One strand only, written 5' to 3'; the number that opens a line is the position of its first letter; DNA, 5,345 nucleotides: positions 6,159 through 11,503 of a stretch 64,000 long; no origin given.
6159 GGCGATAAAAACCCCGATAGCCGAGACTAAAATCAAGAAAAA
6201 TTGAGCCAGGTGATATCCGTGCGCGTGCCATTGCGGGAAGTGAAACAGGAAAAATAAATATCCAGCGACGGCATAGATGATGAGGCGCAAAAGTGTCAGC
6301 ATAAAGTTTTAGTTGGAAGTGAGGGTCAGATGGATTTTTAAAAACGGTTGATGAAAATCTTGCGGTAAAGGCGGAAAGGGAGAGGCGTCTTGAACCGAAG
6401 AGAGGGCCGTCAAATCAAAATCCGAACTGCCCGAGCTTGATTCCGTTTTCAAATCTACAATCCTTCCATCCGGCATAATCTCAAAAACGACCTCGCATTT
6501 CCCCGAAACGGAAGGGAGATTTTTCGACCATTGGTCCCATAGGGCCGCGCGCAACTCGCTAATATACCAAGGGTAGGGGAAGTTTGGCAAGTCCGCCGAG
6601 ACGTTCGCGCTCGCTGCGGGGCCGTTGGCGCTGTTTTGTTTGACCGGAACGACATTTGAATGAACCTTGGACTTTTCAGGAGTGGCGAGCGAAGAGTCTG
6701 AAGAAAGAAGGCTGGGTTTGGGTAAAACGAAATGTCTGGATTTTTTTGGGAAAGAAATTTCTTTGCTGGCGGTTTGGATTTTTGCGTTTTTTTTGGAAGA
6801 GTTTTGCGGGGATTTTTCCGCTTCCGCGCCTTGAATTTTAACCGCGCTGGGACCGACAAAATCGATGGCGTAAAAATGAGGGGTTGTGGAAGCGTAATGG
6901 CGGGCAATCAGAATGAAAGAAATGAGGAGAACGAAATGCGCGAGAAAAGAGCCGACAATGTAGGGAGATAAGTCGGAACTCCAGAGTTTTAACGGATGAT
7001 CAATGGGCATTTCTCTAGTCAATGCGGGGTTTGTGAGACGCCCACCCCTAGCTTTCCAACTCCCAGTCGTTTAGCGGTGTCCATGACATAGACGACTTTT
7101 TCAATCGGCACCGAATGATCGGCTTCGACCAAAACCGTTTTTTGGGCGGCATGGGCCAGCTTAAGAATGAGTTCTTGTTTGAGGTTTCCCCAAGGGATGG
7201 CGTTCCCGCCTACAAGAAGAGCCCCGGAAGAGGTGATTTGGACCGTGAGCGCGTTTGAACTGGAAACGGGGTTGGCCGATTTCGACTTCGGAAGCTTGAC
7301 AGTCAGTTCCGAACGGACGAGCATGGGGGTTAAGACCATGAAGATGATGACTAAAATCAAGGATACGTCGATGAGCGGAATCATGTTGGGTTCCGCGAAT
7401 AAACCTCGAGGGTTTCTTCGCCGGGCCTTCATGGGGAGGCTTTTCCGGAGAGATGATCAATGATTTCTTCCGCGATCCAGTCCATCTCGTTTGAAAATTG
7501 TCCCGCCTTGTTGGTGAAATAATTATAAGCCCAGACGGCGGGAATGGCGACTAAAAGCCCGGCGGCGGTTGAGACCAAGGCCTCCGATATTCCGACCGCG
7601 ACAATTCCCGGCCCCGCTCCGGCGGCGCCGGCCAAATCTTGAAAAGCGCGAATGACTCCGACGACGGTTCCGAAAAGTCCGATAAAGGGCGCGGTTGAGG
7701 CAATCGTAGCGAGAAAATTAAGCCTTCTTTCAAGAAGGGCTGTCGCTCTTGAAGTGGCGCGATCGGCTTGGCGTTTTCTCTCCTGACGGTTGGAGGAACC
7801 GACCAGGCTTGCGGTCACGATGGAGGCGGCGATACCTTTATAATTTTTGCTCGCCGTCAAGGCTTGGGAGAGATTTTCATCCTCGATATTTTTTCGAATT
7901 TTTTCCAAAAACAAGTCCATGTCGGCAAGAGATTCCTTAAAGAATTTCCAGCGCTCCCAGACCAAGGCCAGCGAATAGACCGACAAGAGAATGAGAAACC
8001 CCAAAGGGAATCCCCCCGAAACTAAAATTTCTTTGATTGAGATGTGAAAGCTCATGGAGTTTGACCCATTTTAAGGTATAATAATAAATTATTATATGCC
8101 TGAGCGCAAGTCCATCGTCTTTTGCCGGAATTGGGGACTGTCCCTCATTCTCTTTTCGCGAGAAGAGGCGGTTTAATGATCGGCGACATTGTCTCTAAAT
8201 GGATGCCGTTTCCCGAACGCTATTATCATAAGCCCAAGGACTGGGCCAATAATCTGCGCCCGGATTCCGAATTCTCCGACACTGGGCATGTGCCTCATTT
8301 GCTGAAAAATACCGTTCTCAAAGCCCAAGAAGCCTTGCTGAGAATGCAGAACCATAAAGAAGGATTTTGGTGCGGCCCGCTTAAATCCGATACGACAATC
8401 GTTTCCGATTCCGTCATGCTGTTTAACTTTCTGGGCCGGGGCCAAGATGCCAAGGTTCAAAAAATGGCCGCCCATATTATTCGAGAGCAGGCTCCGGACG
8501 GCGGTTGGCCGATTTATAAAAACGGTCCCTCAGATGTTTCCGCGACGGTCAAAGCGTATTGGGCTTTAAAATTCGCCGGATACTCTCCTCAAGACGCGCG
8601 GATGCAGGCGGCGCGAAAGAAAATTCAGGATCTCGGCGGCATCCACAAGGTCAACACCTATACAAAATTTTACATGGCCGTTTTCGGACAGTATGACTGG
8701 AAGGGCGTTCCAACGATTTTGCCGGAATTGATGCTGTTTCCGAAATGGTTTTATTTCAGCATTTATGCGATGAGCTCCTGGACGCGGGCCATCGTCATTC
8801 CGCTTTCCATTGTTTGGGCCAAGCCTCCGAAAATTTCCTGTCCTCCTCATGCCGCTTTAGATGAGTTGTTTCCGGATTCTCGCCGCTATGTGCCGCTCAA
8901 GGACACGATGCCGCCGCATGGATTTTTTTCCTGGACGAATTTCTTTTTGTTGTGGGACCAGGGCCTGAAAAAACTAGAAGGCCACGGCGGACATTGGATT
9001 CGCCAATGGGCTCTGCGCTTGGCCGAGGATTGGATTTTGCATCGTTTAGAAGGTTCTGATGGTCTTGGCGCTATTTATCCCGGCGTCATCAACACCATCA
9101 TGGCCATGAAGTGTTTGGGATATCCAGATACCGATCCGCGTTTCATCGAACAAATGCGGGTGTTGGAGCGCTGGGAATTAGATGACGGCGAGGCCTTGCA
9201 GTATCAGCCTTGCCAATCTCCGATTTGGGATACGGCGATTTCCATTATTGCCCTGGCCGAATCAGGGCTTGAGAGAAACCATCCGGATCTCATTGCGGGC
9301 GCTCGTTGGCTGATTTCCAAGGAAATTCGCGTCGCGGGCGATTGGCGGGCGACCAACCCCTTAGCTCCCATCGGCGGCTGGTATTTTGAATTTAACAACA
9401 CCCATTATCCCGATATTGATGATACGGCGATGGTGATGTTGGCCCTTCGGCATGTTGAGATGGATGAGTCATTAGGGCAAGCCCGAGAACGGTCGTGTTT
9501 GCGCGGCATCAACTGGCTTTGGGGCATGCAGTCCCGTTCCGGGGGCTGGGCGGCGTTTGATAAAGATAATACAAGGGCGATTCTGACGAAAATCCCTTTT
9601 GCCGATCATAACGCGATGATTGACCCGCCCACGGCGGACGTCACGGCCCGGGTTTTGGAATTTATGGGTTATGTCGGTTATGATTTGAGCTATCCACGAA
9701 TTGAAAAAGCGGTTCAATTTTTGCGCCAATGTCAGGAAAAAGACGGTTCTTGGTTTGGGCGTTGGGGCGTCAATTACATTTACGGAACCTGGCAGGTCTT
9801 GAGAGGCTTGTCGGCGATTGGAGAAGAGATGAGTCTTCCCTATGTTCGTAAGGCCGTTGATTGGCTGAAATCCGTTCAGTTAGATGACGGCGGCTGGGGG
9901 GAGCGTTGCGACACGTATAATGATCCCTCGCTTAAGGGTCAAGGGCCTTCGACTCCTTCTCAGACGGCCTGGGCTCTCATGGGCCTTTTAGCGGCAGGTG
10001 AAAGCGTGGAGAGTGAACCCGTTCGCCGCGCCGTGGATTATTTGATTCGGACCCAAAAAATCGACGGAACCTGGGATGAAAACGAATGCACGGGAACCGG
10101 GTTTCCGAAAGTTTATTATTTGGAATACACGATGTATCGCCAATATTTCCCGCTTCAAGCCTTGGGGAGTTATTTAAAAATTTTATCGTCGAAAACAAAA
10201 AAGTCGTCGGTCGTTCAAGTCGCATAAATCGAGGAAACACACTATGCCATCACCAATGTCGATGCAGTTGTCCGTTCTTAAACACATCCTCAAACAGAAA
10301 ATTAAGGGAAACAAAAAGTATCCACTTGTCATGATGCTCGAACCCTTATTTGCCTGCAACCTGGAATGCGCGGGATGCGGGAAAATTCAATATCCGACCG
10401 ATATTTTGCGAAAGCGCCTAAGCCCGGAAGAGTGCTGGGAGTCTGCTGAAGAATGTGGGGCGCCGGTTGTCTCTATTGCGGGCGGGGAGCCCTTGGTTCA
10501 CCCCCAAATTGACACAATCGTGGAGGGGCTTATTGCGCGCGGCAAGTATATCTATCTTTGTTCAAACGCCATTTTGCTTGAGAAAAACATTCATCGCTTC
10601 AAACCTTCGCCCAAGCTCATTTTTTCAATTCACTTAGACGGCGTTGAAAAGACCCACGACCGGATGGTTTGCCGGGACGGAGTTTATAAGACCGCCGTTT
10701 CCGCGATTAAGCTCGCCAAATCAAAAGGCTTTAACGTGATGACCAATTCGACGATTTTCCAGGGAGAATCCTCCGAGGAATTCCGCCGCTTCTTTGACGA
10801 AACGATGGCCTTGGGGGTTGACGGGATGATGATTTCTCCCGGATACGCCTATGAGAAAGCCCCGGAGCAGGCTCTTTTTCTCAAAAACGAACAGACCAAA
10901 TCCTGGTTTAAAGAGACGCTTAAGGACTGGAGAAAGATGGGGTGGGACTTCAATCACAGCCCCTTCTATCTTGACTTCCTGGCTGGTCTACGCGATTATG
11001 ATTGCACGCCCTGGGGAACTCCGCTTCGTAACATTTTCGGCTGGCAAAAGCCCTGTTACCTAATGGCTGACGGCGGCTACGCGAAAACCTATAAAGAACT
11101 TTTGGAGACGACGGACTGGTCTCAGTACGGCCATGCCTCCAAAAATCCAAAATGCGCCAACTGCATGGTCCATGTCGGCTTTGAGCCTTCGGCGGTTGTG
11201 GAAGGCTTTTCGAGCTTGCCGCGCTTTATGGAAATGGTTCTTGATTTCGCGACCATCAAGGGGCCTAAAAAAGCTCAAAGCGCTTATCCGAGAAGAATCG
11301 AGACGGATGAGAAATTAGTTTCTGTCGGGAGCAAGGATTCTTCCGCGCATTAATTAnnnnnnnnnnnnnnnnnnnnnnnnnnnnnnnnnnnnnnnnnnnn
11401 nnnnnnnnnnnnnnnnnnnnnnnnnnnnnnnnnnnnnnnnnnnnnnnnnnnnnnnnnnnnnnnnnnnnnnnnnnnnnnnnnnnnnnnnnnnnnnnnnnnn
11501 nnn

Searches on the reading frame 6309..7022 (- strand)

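Call 41: search_protein_families(library=pfam, proteins=[window:6309-7022:-], max_evalue=0.00001)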
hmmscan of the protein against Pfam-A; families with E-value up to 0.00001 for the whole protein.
window:6309-7022:- (237 aa): 2 families
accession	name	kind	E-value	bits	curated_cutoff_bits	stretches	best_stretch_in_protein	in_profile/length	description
PF13103.11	TonB_2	-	2.3e-13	50.5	22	1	150-224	1-77/85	TonB C terminal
PF03544.19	TonB_C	-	9.8e-08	32.8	24.6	1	173-222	15-63/79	Gram-negative bacterial TonB protein C-terminal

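Call 45: search_protein_families(library=ncbifam, proteins=[window:6309-7022:-], max_evalue=0.001)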
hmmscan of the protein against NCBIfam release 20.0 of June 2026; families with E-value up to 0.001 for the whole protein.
window:6309-7022:- (237 aa): 2 families
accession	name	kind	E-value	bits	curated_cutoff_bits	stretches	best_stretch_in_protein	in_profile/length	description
TIGR01352.1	tonB_Cterm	subfamily_domain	1.1e-08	35.3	27.1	1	173-225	13-64/76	TonB family protein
TIGR02794.1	tolA_full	equivalog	5.6e-07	29.1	59.45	1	145-234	277-360/362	cell envelope integrity protein TolA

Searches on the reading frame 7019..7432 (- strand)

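Call 45: search_protein_families(library=ncbifam, proteins=[window:7019-7432:-], max_evalue=0.001)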
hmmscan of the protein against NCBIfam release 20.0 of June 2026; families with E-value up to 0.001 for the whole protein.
window:7019-7432:- (137 aa): 5 families
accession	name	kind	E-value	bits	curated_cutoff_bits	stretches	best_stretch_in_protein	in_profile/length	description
TIGR02801.1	tolR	equivalog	3.1e-23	82.8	127.3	1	13-130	3-126/129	protein TolR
NF008429.0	PRK11267.1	equivalog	1.2e-14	54.5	216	1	13-130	16-132/141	TonB system transport protein ExbD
TIGR02803.1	ExbD_1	equivalog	3.4e-13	49.8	152.95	1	14-129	3-117/122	TonB system transport protein ExbD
NF008248.0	PRK11024.1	equivalog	3.8e-13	49.7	162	1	2-130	3-137/142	colicin uptake protein TolR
TIGR02804.1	ExbD_2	equivalog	1.2e-08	35.3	123.45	1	14-122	3-109/121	TonB system transport protein ExbD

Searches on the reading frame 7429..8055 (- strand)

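Call 41: search_protein_families(library=pfam, proteins=[window:7429-8055:-], max_evalue=0.00001)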
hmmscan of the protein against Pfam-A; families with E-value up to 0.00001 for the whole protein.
window:7429-8055:- (208 aa): 1 family
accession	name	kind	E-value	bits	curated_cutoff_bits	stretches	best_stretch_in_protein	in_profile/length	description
PF01618.21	MotA_ExbB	-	1.8e-32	112.2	22.9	1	83-192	17-126/127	MotA/TolQ/ExbB proton channel family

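Call 45: search_protein_families(library=ncbifam, proteins=[window:7429-8055:-], max_evalue=0.001)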
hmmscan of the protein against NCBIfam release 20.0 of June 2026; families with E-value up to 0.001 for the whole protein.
window:7429-8055:- (208 aa): 7 families
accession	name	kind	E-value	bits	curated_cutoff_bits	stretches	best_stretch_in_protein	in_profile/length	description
TIGR02796.1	tolQ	equivalog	1.8e-40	139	221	1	20-202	19-214/216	protein TolQ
NF008066.0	PRK10801.1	equivalog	1.4e-22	80.3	403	1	100-202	115-217/230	Tol-Pal system protein TolQ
TIGR02797.1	exbB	equivalog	5.2e-22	78.7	206.2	1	50-191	45-198/211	tonB-system energizer ExbB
TIGR02805.1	exbB2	equivalog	6.6e-20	71.7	135.35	1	108-184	51-127/138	TonB-system energizer ExbB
NF007722.0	PRK10414.1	equivalog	2.2e-18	66.7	402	1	104-198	122-216/244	tol-pal system-associated acyl-CoA thioesterase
NF006284.1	PRK08456.1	equivalog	0.0004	19.6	380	1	113-171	144-197/252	flagellar motor stator protein MotA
TIGR03818.1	MotA1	equivalog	0.00071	18.8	303.8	1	103-204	153-251/282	flagellar motor stator protein MotA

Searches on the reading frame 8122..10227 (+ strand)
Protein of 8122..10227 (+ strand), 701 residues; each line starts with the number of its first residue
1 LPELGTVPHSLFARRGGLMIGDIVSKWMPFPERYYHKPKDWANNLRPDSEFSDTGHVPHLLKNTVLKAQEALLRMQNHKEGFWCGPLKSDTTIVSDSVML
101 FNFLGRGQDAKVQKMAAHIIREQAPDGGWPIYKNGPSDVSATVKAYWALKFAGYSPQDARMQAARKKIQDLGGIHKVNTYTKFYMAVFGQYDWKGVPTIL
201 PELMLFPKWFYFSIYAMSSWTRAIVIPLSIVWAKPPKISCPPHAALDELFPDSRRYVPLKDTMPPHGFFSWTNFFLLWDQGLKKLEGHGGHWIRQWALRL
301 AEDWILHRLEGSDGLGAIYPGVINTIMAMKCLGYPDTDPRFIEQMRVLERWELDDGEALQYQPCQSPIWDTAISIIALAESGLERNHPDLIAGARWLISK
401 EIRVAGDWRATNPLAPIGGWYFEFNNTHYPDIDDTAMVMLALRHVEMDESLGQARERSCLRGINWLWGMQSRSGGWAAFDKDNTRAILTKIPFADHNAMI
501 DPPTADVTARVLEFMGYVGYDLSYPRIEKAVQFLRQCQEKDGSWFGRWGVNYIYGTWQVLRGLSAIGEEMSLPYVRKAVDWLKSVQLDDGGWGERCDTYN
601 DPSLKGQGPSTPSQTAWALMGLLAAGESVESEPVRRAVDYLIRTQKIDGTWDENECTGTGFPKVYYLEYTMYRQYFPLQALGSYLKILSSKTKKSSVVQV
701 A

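Call 41: search_protein_families(library=pfam, proteins=[window:8122-10227:+], max_evalue=0.00001)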
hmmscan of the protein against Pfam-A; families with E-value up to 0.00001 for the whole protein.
window:8122-10227:+ (701 aa): 3 families
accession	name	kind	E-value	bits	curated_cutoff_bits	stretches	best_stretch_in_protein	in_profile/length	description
PF13243.12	SQHop_cyclase_C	-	2e-145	484.2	26.1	1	366-685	2-318/319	Squalene-hopene cyclase C-terminal domain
PF13249.12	SQHop_cyclase_N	-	2.5e-104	349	26.2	1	67-354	3-288/291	Squalene-hopene cyclase N-terminal domain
PF00432.27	Prenyltrans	-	2.4e-08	34.2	26.5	0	455-593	48-168/304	Prenyltransferase alpha-alpha toroid domain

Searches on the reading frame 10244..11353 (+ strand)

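Call 41: search_protein_families(library=pfam, proteins=[window:10244-11353:+], max_evalue=0.00001)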
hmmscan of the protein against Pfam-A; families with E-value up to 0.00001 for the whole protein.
window:10244-11353:+ (369 aa): 2 families
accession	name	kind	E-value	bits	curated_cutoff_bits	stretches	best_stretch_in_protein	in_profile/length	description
PF11946.13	DUF3463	-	2.9e-53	179.7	31.3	1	195-325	1-128/134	Domain of unknown function (DUF3463)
PF04055.27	Radical_SAM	-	9.9e-21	75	29.5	1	36-185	5-164/166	Radical SAM superfamily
